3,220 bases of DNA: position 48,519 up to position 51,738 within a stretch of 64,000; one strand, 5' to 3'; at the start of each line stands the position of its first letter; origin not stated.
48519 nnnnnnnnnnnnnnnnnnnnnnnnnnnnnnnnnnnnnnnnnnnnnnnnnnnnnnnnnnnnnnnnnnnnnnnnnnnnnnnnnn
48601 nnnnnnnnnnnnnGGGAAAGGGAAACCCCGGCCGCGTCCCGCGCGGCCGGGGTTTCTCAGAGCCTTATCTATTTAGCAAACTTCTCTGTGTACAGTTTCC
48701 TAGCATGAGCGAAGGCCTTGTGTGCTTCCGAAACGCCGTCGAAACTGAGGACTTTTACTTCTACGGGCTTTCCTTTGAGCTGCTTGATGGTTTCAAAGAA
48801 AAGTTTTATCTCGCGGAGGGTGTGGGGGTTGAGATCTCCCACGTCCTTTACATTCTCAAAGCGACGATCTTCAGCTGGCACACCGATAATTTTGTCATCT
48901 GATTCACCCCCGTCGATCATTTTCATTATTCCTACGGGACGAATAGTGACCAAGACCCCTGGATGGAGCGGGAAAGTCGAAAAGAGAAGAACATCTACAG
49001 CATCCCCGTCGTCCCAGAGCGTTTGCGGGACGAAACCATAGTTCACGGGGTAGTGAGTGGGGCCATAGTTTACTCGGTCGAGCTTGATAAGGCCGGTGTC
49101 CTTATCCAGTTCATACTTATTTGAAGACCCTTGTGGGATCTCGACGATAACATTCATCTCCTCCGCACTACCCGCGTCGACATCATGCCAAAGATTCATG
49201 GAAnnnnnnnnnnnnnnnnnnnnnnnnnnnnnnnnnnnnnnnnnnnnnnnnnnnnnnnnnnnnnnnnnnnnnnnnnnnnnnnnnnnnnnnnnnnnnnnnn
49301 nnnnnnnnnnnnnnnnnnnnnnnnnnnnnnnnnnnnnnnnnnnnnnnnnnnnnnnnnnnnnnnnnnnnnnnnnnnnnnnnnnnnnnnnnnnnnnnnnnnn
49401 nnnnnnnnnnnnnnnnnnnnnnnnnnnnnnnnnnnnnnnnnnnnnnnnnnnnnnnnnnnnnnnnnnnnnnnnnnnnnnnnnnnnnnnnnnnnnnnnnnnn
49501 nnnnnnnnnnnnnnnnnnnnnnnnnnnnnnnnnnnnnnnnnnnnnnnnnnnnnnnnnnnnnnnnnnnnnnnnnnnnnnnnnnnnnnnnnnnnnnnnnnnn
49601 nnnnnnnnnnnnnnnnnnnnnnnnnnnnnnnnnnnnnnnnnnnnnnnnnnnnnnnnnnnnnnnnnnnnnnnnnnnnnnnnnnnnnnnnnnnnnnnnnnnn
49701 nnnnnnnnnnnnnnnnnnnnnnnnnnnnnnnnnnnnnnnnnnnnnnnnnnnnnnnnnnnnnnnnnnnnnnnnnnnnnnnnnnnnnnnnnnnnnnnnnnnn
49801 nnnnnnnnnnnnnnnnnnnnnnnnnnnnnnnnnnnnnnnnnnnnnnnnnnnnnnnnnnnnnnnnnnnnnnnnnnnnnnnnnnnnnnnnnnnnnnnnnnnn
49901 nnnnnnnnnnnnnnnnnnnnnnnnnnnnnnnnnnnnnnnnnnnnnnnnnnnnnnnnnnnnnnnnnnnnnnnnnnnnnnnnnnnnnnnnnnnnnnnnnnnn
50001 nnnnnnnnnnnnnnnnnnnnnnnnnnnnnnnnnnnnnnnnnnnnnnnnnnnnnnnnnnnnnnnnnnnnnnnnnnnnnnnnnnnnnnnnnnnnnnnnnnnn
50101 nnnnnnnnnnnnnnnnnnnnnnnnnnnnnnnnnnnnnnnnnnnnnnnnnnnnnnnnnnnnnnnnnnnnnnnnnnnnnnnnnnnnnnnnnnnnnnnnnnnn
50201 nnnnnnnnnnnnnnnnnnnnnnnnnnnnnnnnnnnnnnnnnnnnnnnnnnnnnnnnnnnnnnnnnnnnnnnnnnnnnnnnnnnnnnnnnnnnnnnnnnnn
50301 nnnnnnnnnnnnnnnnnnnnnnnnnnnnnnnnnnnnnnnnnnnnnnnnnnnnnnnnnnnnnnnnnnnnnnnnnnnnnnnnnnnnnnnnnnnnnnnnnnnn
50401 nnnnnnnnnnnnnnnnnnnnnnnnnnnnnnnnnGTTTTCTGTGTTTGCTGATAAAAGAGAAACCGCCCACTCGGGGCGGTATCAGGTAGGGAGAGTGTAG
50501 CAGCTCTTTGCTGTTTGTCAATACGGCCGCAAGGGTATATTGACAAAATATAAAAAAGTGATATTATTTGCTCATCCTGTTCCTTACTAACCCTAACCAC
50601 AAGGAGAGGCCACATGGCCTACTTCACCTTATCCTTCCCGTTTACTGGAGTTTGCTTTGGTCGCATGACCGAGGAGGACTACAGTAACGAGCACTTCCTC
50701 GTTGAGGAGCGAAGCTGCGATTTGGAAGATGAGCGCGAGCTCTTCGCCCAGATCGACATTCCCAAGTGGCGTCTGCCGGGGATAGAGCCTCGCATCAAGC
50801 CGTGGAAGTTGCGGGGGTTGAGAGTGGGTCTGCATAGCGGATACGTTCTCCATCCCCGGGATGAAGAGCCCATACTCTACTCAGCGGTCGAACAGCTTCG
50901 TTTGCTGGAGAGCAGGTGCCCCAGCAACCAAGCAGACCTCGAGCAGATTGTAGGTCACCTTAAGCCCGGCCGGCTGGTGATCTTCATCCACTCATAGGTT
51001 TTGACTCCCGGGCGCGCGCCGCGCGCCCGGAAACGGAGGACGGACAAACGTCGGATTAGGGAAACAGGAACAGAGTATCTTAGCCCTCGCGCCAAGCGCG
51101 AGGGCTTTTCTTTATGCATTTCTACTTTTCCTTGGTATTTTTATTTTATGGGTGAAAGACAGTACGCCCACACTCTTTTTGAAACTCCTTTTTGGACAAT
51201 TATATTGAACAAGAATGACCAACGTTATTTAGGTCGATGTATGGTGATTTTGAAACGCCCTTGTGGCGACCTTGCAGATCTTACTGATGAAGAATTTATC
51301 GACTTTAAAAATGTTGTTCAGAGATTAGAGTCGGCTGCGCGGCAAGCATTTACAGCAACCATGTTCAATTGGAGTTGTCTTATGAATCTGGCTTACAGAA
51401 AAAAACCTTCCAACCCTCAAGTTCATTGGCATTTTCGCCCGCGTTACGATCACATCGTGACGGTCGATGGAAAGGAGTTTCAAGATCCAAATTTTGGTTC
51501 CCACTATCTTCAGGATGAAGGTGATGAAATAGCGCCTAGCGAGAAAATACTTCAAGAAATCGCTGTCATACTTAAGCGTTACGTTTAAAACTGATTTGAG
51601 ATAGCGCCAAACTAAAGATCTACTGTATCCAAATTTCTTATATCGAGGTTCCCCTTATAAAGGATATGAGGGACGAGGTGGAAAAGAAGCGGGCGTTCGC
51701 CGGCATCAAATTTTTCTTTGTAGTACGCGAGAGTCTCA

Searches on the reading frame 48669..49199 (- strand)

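Call 47: search_protein_families(library=pfam, proteins=[window:48669-49199:-], max_evalue=0.0001)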
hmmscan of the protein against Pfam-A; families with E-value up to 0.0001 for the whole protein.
window:48669-49199:- (176 aa): 1 family
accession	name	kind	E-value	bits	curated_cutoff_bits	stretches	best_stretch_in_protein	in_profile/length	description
PF00719.24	Pyrophosphatase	-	1.2e-51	175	23.5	1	17-170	1-152/153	Inorganic pyrophosphatase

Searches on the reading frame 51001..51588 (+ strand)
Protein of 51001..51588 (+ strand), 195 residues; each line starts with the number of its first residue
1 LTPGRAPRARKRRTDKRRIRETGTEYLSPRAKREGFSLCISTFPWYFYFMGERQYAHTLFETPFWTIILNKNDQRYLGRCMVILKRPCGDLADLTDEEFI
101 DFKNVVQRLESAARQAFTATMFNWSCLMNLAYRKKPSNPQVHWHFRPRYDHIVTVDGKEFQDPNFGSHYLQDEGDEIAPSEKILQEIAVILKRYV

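Call 47: search_protein_families(library=pfam, proteins=[window:51001-51588:+], max_evalue=0.0001)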
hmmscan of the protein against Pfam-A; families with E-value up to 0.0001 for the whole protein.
window:51001-51588:+ (195 aa): 1 family
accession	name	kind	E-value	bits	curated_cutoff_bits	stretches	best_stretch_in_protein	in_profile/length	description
PF01230.28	HIT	-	1.6e-05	25.9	21.5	1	56-151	6-98/98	HIT domain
